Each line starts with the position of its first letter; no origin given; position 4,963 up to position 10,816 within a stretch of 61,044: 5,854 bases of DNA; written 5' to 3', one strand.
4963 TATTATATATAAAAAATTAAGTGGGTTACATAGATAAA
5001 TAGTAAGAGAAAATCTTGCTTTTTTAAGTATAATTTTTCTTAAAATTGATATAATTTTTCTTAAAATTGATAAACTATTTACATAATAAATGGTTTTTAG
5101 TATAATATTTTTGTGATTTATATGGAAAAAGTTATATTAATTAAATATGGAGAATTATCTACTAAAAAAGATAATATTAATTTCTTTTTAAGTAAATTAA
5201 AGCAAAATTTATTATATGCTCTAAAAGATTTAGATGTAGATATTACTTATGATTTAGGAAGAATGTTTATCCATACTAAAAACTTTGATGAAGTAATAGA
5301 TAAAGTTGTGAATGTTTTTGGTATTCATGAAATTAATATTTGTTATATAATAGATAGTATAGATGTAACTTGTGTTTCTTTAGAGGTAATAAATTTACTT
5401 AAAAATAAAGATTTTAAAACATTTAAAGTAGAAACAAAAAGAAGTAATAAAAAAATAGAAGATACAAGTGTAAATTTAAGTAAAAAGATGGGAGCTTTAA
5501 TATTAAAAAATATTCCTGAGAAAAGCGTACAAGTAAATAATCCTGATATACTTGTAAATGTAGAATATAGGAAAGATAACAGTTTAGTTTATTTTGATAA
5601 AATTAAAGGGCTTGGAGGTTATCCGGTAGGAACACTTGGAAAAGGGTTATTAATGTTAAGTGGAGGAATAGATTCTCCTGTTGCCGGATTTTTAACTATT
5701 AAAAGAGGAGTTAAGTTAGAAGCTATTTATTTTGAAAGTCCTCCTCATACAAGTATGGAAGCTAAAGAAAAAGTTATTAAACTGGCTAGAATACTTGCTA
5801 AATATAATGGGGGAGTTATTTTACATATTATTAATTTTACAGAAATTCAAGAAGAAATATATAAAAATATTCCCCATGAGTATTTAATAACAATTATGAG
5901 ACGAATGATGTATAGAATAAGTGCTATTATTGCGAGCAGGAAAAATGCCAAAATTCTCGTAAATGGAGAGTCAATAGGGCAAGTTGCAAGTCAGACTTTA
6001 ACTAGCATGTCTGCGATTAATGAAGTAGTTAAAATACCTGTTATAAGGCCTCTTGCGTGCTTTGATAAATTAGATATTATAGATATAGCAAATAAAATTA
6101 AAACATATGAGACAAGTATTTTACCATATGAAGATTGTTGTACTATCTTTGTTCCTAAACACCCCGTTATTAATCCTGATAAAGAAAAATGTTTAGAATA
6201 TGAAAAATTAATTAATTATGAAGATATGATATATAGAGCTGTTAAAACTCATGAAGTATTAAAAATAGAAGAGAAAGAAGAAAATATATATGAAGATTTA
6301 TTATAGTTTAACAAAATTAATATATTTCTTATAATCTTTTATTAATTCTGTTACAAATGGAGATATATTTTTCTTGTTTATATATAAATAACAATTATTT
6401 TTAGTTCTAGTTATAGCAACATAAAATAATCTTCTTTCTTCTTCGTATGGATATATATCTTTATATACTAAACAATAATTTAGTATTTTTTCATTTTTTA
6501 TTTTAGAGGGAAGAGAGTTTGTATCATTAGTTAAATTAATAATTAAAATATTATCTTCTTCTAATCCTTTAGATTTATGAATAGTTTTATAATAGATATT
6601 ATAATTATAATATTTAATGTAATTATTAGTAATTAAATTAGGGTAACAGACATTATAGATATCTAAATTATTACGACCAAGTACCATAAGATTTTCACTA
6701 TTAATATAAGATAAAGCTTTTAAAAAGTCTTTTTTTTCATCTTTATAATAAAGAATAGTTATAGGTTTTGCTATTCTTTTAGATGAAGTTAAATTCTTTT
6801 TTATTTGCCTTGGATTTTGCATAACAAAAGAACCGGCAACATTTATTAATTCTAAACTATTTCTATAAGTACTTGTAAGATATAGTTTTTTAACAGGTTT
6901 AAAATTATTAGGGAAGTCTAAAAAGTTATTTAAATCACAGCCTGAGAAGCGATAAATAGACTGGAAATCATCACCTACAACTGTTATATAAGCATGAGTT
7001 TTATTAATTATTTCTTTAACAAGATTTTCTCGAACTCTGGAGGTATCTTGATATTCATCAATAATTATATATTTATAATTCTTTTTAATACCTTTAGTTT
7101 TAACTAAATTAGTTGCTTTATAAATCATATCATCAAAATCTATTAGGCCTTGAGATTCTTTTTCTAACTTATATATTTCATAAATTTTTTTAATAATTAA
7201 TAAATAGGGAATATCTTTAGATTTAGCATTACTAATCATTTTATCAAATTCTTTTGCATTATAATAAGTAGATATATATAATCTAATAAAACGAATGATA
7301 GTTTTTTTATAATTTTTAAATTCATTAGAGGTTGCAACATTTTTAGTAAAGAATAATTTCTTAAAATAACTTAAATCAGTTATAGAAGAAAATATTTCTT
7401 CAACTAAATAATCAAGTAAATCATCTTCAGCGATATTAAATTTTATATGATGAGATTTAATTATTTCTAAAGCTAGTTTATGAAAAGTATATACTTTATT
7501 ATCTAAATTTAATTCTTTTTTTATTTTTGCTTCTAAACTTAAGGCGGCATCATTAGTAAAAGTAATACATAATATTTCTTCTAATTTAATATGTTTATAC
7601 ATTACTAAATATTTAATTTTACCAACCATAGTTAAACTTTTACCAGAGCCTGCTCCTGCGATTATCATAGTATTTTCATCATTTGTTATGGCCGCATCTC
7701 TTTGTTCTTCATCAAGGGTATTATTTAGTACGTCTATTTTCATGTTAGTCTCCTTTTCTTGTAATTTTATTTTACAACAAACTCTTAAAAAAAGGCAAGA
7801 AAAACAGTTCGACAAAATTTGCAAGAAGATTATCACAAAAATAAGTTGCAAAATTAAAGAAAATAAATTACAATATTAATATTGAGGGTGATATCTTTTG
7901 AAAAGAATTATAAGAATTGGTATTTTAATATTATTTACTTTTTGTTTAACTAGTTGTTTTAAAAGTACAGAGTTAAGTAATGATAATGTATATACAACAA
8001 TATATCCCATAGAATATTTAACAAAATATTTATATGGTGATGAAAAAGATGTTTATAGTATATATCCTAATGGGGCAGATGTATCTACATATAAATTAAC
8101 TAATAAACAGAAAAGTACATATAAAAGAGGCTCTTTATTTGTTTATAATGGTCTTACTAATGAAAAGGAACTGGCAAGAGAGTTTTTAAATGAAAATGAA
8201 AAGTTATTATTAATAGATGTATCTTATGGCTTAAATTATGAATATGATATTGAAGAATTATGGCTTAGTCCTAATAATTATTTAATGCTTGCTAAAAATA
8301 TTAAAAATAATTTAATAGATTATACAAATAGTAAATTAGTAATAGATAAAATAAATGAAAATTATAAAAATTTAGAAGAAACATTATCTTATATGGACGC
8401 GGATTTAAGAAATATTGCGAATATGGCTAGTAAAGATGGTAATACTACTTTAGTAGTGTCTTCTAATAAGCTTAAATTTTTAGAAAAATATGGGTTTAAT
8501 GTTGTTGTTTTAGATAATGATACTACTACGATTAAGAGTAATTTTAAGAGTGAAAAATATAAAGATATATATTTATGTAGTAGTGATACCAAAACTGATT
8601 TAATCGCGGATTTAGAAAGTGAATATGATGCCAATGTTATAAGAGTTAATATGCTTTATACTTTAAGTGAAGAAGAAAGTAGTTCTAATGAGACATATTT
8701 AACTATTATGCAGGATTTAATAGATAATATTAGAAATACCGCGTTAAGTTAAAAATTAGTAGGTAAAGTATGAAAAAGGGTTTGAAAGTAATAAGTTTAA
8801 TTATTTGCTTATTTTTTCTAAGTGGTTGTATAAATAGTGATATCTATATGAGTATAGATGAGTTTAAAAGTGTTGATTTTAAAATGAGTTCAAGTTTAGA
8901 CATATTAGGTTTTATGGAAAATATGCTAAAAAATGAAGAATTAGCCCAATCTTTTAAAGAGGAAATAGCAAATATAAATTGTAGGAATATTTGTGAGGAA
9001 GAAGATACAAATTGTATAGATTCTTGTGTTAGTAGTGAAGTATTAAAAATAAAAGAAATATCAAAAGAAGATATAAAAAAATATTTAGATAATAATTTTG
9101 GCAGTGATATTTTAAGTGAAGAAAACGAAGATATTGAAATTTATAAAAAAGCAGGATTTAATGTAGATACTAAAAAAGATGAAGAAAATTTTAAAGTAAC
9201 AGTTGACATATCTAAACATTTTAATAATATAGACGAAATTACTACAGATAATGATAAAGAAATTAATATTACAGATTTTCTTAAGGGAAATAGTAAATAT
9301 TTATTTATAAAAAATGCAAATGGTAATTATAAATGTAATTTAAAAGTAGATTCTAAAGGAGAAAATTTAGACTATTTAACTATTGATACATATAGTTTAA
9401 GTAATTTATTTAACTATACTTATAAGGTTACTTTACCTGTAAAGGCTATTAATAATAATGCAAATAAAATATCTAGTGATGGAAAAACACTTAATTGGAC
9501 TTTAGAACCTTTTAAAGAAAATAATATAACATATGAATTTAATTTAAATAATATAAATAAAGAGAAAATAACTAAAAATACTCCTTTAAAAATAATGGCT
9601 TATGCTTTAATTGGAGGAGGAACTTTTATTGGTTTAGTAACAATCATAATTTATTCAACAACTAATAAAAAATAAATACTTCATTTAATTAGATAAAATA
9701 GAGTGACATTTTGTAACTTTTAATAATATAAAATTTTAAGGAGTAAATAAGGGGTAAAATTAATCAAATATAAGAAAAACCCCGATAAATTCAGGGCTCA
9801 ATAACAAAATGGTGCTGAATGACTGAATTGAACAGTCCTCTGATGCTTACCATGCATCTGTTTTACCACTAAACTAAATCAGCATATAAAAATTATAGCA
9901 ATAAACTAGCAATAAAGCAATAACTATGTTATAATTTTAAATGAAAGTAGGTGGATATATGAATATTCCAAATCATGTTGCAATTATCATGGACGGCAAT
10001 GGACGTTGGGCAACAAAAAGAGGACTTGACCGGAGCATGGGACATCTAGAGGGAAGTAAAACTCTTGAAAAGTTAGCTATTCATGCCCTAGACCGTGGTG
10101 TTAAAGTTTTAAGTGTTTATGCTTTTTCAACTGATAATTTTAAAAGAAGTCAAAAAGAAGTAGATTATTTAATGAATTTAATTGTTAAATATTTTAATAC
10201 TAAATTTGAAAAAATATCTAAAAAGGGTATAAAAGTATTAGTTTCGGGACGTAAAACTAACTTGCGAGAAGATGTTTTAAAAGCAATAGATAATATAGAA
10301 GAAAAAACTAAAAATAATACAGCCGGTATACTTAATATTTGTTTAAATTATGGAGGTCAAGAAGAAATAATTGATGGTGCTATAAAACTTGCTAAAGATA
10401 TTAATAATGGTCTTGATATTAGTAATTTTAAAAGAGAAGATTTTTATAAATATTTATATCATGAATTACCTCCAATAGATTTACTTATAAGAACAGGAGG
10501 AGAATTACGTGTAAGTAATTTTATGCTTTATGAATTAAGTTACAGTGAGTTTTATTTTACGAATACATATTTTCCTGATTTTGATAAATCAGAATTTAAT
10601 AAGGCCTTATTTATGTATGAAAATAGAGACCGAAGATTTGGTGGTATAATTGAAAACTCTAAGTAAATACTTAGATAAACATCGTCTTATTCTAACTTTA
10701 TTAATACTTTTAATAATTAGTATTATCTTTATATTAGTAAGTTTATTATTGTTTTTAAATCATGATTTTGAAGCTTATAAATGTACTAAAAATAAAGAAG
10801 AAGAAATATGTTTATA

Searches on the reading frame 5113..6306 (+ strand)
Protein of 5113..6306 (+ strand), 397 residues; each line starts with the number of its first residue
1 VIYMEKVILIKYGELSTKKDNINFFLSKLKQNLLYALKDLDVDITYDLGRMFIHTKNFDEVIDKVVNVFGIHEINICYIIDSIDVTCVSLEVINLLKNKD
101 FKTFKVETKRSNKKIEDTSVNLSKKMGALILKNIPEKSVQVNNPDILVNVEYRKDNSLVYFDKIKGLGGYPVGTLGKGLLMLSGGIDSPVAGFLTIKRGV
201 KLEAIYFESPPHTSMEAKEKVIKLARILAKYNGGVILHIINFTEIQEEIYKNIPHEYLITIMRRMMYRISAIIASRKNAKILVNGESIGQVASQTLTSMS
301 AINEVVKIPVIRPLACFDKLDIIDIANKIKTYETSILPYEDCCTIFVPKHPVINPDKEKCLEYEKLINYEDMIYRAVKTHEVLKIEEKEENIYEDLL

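Call 8: search_protein_families(library=pfam, proteins=[window:5113-6306:+], max_evalue=0.001)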
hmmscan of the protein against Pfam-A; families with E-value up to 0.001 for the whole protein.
window:5113-6306:+ (397 aa): 3 families
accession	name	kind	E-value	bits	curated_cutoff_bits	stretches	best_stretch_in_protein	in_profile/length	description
PF02568.20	ThiI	-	1.5e-62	211.1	20.5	1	173-366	1-194/197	Thiamine biosynthesis protein (ThiI)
PF22025.1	ThiI_fer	-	1.8e-16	60.8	25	1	7-74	1-71/72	ThiI ferredoxin-like domain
PF02926.22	THUMP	-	6.2e-12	46.2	20.6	1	99-162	21-84/84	THUMP domain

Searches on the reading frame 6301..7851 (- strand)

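Call 8: search_protein_families(library=pfam, proteins=[window:6301-7851:-], max_evalue=0.001)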
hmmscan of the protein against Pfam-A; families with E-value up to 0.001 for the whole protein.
window:6301-7851:- (516 aa): 6 families
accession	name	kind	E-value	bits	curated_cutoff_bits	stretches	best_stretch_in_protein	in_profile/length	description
PF00580.27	UvrD-helicase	-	1.8e-49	169.3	23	1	46-318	1-271/271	UvrD/REP helicase N-terminal domain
PF13245.12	AAA_19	-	7.3e-20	72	25.1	1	52-302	3-133/134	AAA domain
PF13361.12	UvrD_C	-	4.7e-13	49.7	25.6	1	417-493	285-349/350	UvrD-like helicase C-terminal domain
PF13538.12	UvrD_C_2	-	6.7e-08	32.7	27.4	1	467-490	29-52/52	UvrD-like helicase C-terminal domain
PF01443.25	Viral_helicase1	-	4.1e-05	23.9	21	0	257-490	58-227/228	Viral superfamily 1 RNA helicase core domain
PF13604.12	AAA_30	-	0.00029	21.1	27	0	247-297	81-127/191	AAA domain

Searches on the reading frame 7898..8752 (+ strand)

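Call 5: search_protein_families(library=pfam, proteins=[window:7898-8752:+], max_evalue=0.001)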
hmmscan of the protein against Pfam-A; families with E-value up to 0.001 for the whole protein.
window:7898-8752:+ (284 aa): 1 family
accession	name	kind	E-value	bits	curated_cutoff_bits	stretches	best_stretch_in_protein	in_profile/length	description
PF01297.22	ZnuA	-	5.3e-30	105.2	29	1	31-280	1-262/263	Zinc-uptake complex component A periplasmic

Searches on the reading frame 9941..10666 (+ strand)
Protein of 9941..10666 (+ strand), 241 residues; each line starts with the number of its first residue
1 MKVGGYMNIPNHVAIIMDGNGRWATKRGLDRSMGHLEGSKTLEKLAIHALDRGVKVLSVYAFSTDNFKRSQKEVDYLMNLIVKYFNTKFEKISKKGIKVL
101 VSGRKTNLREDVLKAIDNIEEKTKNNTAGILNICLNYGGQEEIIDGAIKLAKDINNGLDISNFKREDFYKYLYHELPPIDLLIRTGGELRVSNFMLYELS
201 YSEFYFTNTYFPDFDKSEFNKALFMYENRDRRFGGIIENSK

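Call 5: search_protein_families(library=pfam, proteins=[window:9941-10666:+], max_evalue=0.001)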
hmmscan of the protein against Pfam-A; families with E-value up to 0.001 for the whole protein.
window:9941-10666:+ (241 aa): 1 family
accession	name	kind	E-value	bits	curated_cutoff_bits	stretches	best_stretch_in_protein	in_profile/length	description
PF01255.24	Prenyltransf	-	6.4e-76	255.2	27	1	16-234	1-219/219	Putative undecaprenyl diphosphate synthase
